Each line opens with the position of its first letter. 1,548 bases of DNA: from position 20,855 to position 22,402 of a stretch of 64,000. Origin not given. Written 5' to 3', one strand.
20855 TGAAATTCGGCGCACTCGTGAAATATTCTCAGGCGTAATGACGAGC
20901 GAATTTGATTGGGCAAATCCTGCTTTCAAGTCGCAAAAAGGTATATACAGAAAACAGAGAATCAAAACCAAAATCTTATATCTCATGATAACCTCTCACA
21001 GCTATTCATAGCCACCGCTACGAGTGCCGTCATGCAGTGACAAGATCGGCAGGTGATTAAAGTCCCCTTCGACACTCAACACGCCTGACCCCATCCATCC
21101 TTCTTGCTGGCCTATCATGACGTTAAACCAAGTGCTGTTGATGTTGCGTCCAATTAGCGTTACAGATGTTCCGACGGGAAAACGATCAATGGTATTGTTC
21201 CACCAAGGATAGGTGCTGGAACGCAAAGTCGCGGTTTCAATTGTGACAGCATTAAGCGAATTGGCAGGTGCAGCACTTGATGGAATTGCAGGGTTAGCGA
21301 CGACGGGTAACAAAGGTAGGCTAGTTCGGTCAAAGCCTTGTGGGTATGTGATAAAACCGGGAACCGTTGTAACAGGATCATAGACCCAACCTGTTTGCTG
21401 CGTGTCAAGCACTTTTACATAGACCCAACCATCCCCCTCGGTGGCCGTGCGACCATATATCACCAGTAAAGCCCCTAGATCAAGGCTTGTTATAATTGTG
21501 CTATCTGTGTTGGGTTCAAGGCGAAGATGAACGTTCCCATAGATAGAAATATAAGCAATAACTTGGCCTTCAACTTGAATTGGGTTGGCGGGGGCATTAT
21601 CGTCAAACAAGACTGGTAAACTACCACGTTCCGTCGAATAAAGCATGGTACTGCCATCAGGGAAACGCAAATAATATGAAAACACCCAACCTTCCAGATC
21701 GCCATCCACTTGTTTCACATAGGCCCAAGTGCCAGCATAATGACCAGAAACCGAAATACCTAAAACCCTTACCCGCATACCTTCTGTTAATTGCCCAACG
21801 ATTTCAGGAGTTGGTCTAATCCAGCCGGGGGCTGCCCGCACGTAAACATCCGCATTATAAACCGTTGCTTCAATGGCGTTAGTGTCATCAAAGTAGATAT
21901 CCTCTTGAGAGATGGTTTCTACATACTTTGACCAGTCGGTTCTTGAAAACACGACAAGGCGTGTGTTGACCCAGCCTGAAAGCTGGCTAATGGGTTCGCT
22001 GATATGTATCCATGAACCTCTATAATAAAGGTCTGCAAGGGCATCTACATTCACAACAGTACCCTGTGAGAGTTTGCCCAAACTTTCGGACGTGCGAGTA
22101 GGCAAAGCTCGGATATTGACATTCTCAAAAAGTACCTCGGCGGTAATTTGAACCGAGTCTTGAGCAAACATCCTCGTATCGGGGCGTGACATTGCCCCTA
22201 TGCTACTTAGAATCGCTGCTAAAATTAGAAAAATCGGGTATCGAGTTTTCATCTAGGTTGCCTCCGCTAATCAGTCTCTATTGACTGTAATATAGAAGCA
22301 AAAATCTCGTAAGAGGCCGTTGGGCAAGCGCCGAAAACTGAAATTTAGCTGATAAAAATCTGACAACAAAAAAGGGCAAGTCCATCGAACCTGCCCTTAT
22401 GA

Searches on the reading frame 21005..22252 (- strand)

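Call 17: search_protein_families(library=pfam, proteins=[window:21005-22252:-], max_evalue=0.001)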
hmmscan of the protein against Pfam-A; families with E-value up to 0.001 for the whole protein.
window:21005-22252:- (416 aa): 2 families
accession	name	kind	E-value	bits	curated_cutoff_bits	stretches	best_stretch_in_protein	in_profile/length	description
PF08239.17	SH3_3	-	1.5e-22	80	27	3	240-290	2-48/54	Bacterial SH3 domain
PF06347.19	SH3_4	-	0.00021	21.4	24.1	0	43-100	3-54/56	Bacterial SH3 domain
